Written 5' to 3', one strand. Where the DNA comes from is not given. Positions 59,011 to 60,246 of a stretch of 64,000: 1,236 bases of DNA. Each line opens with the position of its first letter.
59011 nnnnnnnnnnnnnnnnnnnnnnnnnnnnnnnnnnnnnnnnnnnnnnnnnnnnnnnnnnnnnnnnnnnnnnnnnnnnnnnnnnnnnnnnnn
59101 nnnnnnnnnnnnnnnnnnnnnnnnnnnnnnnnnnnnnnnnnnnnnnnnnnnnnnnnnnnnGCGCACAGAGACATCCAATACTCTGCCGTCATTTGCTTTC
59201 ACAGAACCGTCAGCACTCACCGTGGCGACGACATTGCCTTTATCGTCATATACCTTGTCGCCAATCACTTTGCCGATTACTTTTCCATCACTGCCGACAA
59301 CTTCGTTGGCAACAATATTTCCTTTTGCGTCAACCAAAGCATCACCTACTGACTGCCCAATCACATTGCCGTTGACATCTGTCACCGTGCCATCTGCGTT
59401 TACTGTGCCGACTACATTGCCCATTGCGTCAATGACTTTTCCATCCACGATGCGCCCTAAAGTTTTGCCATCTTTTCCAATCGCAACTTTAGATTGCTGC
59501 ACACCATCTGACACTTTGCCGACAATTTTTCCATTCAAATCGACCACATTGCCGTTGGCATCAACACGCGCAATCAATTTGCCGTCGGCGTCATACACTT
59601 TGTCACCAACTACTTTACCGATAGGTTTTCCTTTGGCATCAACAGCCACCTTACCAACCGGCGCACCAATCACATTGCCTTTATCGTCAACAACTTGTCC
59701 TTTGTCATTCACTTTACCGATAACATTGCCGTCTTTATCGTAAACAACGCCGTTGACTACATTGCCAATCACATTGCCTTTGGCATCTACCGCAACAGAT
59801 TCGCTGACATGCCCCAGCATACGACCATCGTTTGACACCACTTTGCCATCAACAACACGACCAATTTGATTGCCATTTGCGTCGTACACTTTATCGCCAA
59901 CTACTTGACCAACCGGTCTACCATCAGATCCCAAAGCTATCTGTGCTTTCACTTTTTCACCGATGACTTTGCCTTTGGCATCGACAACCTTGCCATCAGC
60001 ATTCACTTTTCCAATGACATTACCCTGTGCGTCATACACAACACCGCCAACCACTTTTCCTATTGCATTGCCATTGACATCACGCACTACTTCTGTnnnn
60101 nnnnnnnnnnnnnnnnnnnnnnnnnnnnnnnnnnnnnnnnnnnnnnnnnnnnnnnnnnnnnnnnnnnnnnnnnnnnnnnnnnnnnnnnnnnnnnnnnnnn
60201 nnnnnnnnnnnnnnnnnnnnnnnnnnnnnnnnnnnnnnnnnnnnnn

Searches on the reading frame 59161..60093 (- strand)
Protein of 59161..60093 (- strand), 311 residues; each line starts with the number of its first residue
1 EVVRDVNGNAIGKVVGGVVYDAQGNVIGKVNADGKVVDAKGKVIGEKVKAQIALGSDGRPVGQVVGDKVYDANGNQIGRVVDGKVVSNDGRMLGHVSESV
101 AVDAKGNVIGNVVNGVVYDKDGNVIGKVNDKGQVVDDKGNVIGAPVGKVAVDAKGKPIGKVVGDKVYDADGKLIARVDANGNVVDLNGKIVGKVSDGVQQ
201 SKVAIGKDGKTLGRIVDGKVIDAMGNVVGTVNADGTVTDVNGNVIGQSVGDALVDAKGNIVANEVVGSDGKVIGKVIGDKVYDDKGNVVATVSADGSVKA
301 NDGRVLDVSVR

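Call 55: predict_structure(alignment_id=A3)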
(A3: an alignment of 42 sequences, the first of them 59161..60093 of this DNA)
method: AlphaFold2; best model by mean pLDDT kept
length: 311 residues; sequences in the alignment: 42
mean_pLDDT: 87.0   pTM: 0.66
mean pLDDT of the five models: 87.0, 84.3, 84.0, 83.9, 82.8
residues with pLDDT >= 90: 101; 70-90: 209; 50-70: 1; < 50: 0
segments of 3 or more residues with pLDDT < 50: none
pLDDT, mean of each block of 10 residues (from residue 1): 79 86 88 91 85 83 86 86 89 87 86 88 90 90 89 85 87 89 91 87 86 90 89 95 93 80 83 85 87 85 87 71
secondary structure, 60 per line:
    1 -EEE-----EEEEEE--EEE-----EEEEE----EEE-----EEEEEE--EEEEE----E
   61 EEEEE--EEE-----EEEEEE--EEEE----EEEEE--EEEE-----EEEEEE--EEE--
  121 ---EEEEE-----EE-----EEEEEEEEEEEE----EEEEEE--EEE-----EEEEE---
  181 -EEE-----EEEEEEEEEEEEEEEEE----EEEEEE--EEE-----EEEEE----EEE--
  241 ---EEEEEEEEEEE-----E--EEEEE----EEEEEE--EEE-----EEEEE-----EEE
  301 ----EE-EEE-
elements in order: E2-4 E10-15 E18-20 E26-30 E35-37 E43-48 E51-55 E60-65 E68-70 E76-81 E84-87 E92-96 E99-102 E108-113 E116-118 E124-128 E141-152 E157-162 E165-167 E173-177 E182-184 E190-206 E211-216 E219-221 E227-231 E236-238 E244-254 E263-267 E272-277 E280-282 E288-292 E298-300 E308-310

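Call 58: fold_search(model_id=the predicted structure, library=pdb)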
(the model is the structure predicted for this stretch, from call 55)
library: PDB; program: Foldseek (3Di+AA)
matches with E <= 10: 936; with E <= 0.001: 46
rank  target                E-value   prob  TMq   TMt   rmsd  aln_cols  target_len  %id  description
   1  7q97_A                5.9e-12  0.51  0.10  0.04  27.7       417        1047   16  Structure of the bacterial type VI secretion system effector RhsA. (released 2021-12-22)
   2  8qja_B                6.6e-11  0.44  0.09  0.04  24.5       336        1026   17  T6SS-linked Rhs repeat protein - Advenella mimigardefordensis VgrG-Rhs core (released 2024-09-25)
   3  8uxt                  2.2e-10  0.35  0.09  0.03  27.2       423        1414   15  Acinetobacter baumannii Tse15 Rhs effector, toxin cleavage mutant (D1369N, D1391N) (released 2024-10-09)
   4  8qja_C                2.4e-10  0.51  0.10  0.05  22.2       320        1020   18  T6SS-linked Rhs repeat protein - Advenella mimigardefordensis VgrG-Rhs core (released 2024-09-25)
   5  8qja_D                2.0e-09  0.28  0.10  0.04  27.0       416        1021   14  T6SS-linked Rhs repeat protein - Advenella mimigardefordensis VgrG-Rhs core (released 2024-09-25)
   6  9ifo_A                2.5e-09  0.35  0.11  0.04  25.1       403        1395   15  Structure of Teneurin-Like Protein (TLP) (released 2026-03-11)
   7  8qjc                  6.2e-09  0.23  0.10  0.04  26.8       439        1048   15  T6SS-linked Rhs repeat protein - Salmonella bongori Rhs-core domain with toxin domain (released 2024-09-25)
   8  8r50_A                1.7e-08  0.16  0.09  0.03  26.9       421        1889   15  Mouse teneurin-3 compact dimer - A1B1 isoform (released 2024-05-08)
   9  9g41_A                7.0e-08  0.16  0.11  0.04  26.5       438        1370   12  Mouse Teneurin2 dimer variant A0B1 (released 2026-01-21)
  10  4goy_A                7.6e-08  0.30  0.14  0.11  21.3       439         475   11  The crystal structure of human fascin 1 K41A mutant (released 2012-11-28)
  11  6i11                  1.2e-07  0.18  0.12  0.09  19.2       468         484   13  CRYSTAL STRUCTURE OF FASCIN IN COMPLEX WITH COMPOUND 3 (released 2019-02-27)
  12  6fb3_A                1.3e-07  0.18  0.12  0.04  25.1       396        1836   12  Teneurin 2 Partial Extracellular Domain (released 2018-03-28)
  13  4gp3_A                1.5e-07  0.18  0.11  0.09  22.2       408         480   11  The crystal structure of human fascin 1 K358A mutant (released 2012-11-28)
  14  3p53_A                3.7e-07  0.14  0.11  0.09  21.9       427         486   11  Structure of fascin (released 2011-06-29)
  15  4goy_B                7.8e-07  0.20  0.15  0.11  18.5       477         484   12  The crystal structure of human fascin 1 K41A mutant (released 2012-11-28)
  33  2g7c_A                7.3e-05  0.09  0.10  0.11  19.2       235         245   12  Clostridium difficile Toxin A Fragment Bound to aGal(1,3)bGal(1,4)bGlcNAc (released 2006-04-18)
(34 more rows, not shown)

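Call 62: fold_search(model_id=the predicted structure, library=viral)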
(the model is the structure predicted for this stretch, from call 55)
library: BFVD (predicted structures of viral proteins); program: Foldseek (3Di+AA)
matches with E <= 10: 1347; with E <= 0.001: 43
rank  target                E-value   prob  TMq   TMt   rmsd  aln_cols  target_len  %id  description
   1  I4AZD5                5.2e-12  0.80  0.12  0.06  28.3       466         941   14  (no name in the UniProt tables at hand)
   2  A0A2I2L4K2            6.7e-08  0.30  0.11  0.10  16.8       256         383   16  MORN-repeat protein (Fragment) [Orpheovirus IHUMI-LCC2]
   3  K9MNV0                2.0e-07  0.14  0.10  0.08  41.4       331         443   13  Fiber [Bovine adenovirus 6]
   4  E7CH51                3.0e-07  0.08  0.07  0.04  45.3       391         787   11  Fiber [Murine adenovirus 2]
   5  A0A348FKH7            5.7e-07  0.13  0.09  0.06  45.0       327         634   14  Fiber protein [Eidolon helvum adenovirus]
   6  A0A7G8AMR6            6.2e-07  0.16  0.10  0.11  20.6       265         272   12  (no name in the UniProt tables at hand)
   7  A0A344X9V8            6.8e-07  0.08  0.08  0.05  46.9       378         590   12  Fiber [Egyptian fruit bat adenovirus]
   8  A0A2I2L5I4            2.3e-06  0.10  0.09  0.09  21.1       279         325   14  MORN-repeat protein [Orpheovirus IHUMI-LCC2]
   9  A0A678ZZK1            2.5e-06  0.11  0.12  0.05  35.0       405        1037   13  Tail fiber protein [Pectobacterium phage Arno18]
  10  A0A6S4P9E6            3.6e-06  0.13  0.11  0.10  24.4       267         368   15  Endosialidase [uncultured phage_MedDCM-OCT-S45-C4]
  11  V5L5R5                4.0e-06  0.15  0.11  0.13  19.3       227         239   16  (no name in the UniProt tables at hand)
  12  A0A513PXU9            4.4e-06  0.08  0.08  0.06  63.9       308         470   15  Fiber protein (Fragment) [Porcine adenovirus]
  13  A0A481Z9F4            6.9e-06  0.10  0.10  0.06  27.0       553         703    9  HNH endonuclease [Pithovirus LCPAC401]
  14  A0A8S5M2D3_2          1.0e-05  0.10  0.12  0.06  21.7       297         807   12  Minor structural protein [Siphoviridae sp. ctxjx4]
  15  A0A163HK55            1.2e-05  0.07  0.08  0.06  51.1       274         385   12  Fiber [Bat mastadenovirus WIV10]
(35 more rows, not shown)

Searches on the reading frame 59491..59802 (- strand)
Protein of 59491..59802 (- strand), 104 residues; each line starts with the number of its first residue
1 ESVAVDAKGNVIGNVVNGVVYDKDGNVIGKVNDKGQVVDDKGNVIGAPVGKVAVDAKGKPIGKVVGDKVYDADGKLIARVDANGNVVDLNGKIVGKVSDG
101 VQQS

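Call 66: search_protein_families(library=pfam, proteins=[window:59491-59802:-], max_evalue=0.01)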
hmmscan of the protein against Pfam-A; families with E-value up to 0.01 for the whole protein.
window:59491-59802:- (104 aa): 4 families
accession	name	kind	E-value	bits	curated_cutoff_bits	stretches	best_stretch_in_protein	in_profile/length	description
PF21785.3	Bflower_2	-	3e-12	46.8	38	2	55-100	22-67/112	5-fold beta-flower protein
PF12396.14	DUF3659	-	2.6e-11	43.6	24.8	2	54-98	15-56/61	Protein of unknown function (DUF3659)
PF21784.3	Bflower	-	7e-09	36.5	25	1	39-101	5-67/116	4-fold beta flower protein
PF05593.20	RHS_repeat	-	1.5e-05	25.7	22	0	70-87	1-18/38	RHS Repeat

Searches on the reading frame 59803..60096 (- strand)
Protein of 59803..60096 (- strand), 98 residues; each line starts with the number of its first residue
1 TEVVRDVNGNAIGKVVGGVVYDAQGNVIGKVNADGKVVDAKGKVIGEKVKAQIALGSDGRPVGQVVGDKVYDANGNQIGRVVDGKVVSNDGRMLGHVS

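Call 66: search_protein_families(library=pfam, proteins=[window:59803-60096:-], max_evalue=0.01)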
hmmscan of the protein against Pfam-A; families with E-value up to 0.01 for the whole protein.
window:59803-60096:- (98 aa): 6 families
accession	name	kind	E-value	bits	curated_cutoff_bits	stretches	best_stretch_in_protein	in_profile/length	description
PF21785.3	Bflower_2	-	6.9e-13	48.9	38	2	4-47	36-79/112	5-fold beta-flower protein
PF21784.3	Bflower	-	2.9e-09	37.8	25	2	57-95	23-61/116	4-fold beta flower protein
PF12396.14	DUF3659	-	1.1e-08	35.3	24.8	1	4-47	14-54/61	Protein of unknown function (DUF3659)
PF05593.20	RHS_repeat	-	0.00043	21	22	0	21-38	1-18/38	RHS Repeat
PF18342.7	LytB_SH3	-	0.00052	20.5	25.8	0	69-92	13-36/67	Endo-beta-N-acetylglucosaminidase LytB SH3 domain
PF05239.21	PRC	-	0.0047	17.4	21.2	0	64-92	8-36/78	PRC-barrel domain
